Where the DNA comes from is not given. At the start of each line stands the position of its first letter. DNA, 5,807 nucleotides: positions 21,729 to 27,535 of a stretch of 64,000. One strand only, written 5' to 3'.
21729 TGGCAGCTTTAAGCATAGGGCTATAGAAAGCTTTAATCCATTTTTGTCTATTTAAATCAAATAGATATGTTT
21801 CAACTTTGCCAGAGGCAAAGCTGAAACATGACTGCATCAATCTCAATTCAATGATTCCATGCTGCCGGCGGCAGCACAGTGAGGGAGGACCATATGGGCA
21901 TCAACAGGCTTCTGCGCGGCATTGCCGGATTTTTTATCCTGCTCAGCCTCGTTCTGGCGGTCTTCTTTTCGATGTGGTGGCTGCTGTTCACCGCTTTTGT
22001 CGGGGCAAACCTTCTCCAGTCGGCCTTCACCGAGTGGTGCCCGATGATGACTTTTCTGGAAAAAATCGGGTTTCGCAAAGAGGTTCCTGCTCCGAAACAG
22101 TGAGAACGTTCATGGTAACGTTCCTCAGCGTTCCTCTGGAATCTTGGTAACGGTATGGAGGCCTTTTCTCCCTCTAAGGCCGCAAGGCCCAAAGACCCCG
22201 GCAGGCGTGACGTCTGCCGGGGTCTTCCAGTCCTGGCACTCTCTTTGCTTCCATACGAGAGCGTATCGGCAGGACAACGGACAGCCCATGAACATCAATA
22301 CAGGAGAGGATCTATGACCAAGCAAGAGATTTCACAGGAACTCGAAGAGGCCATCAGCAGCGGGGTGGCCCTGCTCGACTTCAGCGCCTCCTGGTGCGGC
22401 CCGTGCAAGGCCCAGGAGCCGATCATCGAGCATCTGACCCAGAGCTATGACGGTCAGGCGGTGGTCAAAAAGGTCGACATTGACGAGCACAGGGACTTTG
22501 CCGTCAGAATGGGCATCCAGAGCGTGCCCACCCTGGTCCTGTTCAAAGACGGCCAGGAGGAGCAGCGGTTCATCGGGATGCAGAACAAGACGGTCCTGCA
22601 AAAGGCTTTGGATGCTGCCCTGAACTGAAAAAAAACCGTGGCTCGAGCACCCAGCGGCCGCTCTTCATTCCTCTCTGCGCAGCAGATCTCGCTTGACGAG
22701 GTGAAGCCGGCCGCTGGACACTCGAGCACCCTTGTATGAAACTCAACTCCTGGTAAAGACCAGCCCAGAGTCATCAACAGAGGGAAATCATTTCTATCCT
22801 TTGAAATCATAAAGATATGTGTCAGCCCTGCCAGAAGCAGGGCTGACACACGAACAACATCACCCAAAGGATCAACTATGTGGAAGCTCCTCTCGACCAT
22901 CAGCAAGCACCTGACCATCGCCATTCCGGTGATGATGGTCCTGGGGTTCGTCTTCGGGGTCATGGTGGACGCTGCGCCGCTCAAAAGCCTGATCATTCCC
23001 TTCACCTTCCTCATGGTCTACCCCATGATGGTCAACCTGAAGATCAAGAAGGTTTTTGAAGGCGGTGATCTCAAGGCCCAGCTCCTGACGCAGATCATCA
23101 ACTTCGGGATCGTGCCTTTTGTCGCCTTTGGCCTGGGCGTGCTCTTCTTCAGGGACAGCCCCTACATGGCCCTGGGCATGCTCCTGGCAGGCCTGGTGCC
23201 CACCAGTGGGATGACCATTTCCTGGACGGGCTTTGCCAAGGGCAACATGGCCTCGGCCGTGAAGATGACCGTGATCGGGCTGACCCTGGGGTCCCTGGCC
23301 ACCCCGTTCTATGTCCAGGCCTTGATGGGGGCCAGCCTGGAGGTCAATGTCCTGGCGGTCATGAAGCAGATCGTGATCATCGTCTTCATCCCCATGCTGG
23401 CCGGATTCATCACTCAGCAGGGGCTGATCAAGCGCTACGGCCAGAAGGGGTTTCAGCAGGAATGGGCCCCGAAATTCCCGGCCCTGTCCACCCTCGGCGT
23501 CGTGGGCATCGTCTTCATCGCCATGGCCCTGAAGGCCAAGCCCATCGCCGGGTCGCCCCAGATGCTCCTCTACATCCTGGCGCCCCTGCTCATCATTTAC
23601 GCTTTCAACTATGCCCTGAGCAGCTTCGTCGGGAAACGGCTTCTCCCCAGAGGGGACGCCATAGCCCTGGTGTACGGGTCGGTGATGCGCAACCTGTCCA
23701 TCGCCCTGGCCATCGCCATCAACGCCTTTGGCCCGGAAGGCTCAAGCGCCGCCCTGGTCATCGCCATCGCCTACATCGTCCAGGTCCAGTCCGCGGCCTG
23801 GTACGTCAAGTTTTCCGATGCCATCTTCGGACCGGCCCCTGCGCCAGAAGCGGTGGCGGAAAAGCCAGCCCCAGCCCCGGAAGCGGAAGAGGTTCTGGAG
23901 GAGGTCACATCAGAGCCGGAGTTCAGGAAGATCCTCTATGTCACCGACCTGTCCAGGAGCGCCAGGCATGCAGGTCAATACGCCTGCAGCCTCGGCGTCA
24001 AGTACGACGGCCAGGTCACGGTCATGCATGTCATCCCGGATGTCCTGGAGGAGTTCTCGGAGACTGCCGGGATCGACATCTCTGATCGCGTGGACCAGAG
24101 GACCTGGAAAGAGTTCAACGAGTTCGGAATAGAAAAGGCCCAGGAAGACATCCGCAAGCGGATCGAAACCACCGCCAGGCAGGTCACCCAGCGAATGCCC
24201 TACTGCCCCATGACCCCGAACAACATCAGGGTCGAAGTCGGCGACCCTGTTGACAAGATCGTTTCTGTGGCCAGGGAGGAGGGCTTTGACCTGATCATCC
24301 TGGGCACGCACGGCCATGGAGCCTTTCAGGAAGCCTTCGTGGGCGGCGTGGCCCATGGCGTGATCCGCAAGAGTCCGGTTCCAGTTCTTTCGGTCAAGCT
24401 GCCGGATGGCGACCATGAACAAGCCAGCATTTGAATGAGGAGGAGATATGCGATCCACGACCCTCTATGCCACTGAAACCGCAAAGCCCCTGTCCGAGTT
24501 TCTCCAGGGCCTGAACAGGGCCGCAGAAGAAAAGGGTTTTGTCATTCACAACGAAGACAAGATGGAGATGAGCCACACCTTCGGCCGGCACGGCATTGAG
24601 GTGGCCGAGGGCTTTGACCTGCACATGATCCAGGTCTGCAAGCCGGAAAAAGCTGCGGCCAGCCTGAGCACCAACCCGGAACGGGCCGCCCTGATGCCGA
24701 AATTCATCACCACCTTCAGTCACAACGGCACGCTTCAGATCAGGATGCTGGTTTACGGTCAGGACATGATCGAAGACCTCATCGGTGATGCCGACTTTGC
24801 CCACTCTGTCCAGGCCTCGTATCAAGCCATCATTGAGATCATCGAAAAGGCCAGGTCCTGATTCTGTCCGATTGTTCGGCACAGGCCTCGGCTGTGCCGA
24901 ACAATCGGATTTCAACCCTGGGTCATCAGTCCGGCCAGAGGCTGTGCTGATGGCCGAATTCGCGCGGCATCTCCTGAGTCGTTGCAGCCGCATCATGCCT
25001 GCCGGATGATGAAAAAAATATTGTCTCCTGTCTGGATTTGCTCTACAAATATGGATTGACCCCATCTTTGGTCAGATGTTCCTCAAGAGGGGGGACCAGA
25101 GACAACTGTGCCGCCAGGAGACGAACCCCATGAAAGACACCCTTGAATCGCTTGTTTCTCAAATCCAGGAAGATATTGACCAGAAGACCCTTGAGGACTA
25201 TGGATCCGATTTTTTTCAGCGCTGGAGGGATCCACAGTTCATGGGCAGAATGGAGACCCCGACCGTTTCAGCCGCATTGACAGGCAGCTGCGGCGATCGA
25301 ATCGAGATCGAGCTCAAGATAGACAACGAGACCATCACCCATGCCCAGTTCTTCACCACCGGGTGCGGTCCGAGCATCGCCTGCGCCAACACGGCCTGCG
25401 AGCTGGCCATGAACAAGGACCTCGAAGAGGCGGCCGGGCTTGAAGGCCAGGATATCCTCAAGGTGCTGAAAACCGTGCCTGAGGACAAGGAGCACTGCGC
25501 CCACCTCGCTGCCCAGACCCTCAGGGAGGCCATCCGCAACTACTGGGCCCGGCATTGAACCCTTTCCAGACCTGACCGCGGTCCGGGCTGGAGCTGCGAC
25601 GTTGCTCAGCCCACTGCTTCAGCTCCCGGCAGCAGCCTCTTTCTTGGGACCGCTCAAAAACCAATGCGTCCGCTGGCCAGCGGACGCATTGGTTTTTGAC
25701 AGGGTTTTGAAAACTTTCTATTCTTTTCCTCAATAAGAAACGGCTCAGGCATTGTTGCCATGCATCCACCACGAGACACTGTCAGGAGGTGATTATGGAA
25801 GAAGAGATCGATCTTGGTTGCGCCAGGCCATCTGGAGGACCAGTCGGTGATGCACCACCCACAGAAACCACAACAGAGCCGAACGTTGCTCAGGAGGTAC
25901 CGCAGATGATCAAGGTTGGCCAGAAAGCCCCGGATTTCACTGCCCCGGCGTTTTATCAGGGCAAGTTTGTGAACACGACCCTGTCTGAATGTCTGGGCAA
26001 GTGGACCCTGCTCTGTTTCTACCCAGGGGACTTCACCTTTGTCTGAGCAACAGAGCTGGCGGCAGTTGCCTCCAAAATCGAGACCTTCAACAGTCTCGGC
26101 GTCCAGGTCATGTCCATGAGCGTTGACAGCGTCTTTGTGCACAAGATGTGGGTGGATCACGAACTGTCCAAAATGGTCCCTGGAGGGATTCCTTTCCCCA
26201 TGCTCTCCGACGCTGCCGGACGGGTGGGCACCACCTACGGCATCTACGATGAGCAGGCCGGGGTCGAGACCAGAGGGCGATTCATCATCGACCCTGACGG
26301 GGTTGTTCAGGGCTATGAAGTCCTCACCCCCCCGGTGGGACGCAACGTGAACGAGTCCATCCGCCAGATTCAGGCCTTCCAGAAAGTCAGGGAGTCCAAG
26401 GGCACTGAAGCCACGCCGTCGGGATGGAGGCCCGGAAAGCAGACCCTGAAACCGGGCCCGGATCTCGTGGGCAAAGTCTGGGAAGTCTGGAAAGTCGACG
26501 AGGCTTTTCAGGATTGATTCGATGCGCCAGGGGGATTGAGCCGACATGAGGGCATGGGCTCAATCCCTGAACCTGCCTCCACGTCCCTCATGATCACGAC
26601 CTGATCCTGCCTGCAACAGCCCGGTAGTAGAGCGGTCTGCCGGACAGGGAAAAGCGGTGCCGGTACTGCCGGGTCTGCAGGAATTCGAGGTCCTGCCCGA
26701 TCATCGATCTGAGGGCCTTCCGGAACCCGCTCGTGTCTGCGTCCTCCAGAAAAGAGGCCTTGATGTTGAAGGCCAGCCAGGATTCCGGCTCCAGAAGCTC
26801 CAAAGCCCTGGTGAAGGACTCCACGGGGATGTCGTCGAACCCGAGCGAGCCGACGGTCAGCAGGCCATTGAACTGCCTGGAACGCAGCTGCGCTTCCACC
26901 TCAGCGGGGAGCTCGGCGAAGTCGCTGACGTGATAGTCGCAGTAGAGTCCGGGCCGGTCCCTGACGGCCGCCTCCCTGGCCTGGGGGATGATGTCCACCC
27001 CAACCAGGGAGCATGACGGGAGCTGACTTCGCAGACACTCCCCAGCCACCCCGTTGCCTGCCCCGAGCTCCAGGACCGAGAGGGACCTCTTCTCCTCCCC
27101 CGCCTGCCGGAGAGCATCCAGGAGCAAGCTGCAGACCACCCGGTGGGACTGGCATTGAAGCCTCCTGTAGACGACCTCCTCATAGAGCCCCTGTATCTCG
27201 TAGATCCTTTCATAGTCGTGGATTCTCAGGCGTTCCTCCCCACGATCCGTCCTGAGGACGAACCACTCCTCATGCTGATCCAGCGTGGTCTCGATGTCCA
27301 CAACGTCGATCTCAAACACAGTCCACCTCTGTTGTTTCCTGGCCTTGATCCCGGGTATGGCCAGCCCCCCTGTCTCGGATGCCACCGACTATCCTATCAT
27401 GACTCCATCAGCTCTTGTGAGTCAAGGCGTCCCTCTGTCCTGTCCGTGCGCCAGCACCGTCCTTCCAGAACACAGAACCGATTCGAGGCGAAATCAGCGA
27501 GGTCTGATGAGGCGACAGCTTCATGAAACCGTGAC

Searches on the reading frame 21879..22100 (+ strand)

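Call 28: search_protein_families(library=pfam, proteins=[window:21879-22100:+], max_evalue=0.001)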
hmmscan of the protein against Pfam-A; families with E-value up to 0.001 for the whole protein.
window:21879-22100:+ (74 aa): 1 family
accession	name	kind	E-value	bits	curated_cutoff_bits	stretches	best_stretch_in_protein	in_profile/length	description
PF11127.14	YgaP-like_TM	-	1e-13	51.6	25.3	1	7-62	7-59/66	Inner membrane protein YgaP-like, transmembrane domain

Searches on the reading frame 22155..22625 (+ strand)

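Call 28: search_protein_families(library=pfam, proteins=[window:22155-22625:+], max_evalue=0.001)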
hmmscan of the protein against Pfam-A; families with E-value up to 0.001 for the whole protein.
window:22155-22625:+ (157 aa): 7 families
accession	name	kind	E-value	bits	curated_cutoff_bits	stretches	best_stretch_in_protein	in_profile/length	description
PF00085.26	Thioredoxin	-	2.2e-24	85.8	23.5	1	56-153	7-102/103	Thioredoxin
PF13098.12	Thioredoxin_2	-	9.4e-09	36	27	1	72-152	8-104/104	Thioredoxin-like domain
PF13728.12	TraF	-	3.5e-08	34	23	1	52-137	113-206/224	F plasmid transfer operon protein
PF13905.12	Thioredoxin_8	-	1.3e-05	25.8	27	0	72-104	4-36/94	Thioredoxin-like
PF14595.12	Thioredoxin_9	-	0.00011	22.6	25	1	53-141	25-115/129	Thioredoxin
PF04756.19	OST3_OST6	-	0.00049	20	27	1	79-137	44-109/294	OST3 / OST6 family, transporter family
PF08534.16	Redoxin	-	0.00068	19.9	26.6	0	56-100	16-60/148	Redoxin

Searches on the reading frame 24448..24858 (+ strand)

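Call 28: search_protein_families(library=pfam, proteins=[window:24448-24858:+], max_evalue=0.001)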
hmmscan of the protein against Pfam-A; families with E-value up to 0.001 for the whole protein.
window:24448-24858:+ (137 aa): 1 family
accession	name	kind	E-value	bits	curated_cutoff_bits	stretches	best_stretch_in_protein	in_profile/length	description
PF03625.19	DUF302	-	0.00038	20.7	23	1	58-100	18-60/63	Domain of unknown function DUF302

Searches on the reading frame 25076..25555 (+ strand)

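Call 28: search_protein_families(library=pfam, proteins=[window:25076-25555:+], max_evalue=0.001)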
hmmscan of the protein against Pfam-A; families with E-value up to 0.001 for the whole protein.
window:25076-25555:+ (160 aa): 1 family
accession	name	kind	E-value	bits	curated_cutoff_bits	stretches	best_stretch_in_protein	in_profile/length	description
PF01592.21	NifU_N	-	2.9e-24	86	22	1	43-159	3-123/127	NifU-like N terminal domain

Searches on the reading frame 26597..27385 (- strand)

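Call 28: search_protein_families(library=pfam, proteins=[window:26597-27385:-], max_evalue=0.001)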
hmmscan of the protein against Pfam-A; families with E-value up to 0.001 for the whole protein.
window:26597-27385:- (263 aa): 3 families
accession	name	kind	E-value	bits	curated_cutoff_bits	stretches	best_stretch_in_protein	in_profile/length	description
PF13649.12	Methyltransf_25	-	1.5e-05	26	27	1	104-162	1-61/97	Methyltransferase domain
PF13489.12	Methyltransf_23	-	8.7e-05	22.8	27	1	92-212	14-122/164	Methyltransferase domain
PF08242.18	Methyltransf_12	-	0.001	20.2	30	0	105-183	1-77/98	Methyltransferase domain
